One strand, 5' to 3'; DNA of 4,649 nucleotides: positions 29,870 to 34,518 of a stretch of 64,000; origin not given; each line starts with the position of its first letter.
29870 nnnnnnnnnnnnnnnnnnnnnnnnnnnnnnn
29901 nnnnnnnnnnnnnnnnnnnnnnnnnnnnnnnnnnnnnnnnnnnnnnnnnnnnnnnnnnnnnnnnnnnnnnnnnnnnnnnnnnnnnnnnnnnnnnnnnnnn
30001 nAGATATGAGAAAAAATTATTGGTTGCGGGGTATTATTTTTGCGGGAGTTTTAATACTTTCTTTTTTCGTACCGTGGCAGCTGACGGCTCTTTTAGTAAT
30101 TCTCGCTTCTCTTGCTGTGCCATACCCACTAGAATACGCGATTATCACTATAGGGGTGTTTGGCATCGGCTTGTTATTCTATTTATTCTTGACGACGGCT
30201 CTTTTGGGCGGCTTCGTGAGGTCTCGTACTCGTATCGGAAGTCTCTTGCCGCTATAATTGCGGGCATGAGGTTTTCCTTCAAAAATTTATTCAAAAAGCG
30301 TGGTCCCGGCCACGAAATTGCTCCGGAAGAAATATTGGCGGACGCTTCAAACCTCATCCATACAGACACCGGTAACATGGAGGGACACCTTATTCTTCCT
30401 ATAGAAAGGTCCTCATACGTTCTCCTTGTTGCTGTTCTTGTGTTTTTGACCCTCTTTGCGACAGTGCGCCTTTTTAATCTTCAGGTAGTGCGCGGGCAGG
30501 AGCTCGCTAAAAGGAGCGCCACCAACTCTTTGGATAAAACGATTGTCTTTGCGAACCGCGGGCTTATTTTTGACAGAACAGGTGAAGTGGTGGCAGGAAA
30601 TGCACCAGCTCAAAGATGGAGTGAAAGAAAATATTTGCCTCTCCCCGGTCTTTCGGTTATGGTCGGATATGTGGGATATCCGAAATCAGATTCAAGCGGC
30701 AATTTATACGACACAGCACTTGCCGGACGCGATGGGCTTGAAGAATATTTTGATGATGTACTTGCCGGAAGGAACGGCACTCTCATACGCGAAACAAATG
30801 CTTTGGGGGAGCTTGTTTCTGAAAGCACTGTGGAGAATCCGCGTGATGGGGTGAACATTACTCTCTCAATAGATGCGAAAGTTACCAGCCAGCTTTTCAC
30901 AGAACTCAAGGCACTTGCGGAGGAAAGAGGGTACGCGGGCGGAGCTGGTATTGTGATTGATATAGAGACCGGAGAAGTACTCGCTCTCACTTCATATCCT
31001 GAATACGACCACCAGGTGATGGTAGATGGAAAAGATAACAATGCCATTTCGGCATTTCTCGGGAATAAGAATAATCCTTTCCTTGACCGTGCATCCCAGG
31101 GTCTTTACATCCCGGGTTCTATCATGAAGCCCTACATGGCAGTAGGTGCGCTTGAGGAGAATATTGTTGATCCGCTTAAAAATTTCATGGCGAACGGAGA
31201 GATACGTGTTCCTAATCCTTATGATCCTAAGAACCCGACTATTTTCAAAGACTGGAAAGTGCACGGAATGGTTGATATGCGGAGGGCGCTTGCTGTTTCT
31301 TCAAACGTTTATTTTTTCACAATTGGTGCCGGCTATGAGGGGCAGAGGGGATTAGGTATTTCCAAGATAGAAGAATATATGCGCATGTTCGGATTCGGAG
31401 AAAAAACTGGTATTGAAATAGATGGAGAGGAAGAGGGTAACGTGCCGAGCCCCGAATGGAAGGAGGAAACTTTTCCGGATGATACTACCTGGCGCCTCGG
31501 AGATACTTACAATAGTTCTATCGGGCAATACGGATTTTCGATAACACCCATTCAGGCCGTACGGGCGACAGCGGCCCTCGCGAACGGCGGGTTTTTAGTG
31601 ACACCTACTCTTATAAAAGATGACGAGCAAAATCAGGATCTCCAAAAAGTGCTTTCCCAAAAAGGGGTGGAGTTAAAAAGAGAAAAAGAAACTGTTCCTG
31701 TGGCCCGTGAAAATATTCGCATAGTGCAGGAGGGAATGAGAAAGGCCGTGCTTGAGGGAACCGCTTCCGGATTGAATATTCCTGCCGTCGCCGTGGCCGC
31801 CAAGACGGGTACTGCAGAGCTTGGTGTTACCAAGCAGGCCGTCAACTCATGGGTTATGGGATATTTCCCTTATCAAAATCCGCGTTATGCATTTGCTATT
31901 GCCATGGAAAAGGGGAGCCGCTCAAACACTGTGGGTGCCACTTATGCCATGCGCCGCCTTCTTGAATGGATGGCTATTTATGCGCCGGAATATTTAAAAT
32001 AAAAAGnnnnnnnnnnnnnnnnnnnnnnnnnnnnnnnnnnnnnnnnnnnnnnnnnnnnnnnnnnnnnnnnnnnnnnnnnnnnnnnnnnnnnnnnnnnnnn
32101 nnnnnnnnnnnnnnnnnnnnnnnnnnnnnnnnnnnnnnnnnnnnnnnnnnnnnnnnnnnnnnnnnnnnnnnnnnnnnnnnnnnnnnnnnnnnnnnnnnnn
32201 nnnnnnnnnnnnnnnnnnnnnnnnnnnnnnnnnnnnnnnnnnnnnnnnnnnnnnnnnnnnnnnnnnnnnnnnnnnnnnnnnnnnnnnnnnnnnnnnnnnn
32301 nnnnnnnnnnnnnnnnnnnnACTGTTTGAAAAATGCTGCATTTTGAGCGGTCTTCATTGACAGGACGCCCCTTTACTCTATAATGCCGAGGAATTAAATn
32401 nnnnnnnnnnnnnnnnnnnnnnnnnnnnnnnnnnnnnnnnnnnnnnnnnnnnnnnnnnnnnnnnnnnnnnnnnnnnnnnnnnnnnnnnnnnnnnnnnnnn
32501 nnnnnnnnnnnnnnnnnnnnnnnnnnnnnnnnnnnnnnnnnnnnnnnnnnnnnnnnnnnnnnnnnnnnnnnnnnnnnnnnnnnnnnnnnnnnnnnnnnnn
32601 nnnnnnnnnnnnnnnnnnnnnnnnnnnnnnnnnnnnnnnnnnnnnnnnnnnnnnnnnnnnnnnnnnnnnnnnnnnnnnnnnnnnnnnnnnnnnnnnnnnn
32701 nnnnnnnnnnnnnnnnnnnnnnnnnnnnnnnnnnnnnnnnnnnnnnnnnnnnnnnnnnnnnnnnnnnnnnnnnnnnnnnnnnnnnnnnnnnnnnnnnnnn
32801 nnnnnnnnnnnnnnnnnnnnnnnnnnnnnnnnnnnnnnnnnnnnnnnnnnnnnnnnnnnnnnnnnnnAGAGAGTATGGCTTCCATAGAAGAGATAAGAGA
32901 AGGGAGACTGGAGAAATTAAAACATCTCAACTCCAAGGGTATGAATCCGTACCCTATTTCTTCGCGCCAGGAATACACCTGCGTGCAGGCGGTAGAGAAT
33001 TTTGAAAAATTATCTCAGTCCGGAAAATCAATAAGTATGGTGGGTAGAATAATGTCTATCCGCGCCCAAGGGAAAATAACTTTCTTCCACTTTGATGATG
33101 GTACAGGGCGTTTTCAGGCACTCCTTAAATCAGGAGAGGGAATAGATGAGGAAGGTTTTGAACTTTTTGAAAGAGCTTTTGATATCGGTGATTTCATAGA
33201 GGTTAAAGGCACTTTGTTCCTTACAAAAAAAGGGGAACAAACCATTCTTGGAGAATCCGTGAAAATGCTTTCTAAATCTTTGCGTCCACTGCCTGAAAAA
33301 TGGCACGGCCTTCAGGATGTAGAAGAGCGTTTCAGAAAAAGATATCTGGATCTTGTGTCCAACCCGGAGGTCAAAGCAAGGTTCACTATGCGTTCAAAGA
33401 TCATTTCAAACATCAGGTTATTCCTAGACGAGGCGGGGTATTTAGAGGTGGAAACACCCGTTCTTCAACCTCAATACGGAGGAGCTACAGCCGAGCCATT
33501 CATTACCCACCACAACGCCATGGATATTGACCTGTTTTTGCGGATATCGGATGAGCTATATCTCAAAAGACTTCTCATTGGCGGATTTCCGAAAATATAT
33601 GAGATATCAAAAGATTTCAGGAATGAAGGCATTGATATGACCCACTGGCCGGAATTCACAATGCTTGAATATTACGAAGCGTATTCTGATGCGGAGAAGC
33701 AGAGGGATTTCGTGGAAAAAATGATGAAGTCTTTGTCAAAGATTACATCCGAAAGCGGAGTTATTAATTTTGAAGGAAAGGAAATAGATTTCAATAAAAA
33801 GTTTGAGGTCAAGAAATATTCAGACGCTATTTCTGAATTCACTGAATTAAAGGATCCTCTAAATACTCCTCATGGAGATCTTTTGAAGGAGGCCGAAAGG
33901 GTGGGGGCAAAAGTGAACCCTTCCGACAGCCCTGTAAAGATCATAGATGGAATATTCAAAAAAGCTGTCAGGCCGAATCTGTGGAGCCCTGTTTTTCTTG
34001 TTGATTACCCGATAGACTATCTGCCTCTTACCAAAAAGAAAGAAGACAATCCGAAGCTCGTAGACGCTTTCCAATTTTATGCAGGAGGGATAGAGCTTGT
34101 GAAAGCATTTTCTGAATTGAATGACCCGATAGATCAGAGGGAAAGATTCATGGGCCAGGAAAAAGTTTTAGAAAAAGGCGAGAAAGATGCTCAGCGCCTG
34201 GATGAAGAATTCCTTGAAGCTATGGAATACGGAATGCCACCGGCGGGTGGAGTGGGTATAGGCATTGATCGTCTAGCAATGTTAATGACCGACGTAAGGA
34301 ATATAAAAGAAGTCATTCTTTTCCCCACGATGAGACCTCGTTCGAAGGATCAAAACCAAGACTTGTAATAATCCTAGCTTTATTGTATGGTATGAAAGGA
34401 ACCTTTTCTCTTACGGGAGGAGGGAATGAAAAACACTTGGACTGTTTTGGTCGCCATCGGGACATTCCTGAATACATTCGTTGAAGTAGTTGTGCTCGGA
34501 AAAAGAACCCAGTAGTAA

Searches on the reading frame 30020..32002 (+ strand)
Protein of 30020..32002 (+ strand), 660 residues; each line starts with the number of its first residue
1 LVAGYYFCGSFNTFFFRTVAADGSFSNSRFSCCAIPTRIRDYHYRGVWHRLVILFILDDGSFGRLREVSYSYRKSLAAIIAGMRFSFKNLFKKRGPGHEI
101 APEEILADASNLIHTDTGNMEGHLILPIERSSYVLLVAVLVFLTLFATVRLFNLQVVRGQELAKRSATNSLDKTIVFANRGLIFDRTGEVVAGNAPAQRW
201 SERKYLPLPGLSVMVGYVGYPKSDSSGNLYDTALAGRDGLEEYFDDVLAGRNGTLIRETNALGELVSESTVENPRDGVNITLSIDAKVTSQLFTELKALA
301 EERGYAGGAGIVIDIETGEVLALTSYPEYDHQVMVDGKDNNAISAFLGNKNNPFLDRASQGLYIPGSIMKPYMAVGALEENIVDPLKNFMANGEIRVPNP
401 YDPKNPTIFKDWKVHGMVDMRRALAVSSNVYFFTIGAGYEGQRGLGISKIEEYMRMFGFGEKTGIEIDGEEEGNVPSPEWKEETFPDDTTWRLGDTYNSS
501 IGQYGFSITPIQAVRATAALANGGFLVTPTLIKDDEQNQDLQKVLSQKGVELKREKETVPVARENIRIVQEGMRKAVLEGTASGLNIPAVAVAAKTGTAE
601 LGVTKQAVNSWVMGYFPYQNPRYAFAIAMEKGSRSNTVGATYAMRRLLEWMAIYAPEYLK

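Call 30: search_protein_families(library=pfam, proteins=[window:30020-32002:+], max_evalue=0.00001)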
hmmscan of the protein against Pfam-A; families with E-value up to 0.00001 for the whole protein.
window:30020-32002:+ (660 aa): 2 families
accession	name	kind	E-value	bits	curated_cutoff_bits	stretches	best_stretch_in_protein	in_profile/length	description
PF00905.27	Transpeptidase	-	1.2e-55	189.3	22.1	1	309-633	2-282/299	Penicillin binding protein transpeptidase domain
PF03717.20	PBP_dimer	-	7.4e-10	40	24.4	0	201-269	106-179/180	Penicillin-binding Protein dimerisation domain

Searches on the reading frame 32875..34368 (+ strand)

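Call 30: search_protein_families(library=pfam, proteins=[window:32875-34368:+], max_evalue=0.00001)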
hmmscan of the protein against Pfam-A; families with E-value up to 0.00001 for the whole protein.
window:32875-34368:+ (497 aa): 2 families
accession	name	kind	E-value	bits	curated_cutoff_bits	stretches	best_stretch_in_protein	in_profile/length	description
PF00152.25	tRNA-synt_2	-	1.9e-82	277.2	25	1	149-486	2-307/308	tRNA synthetases class II (D, K and N)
PF01336.31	tRNA_anti-codon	-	2.3e-12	47.1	27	1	54-131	2-74/75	OB-fold nucleic acid binding domain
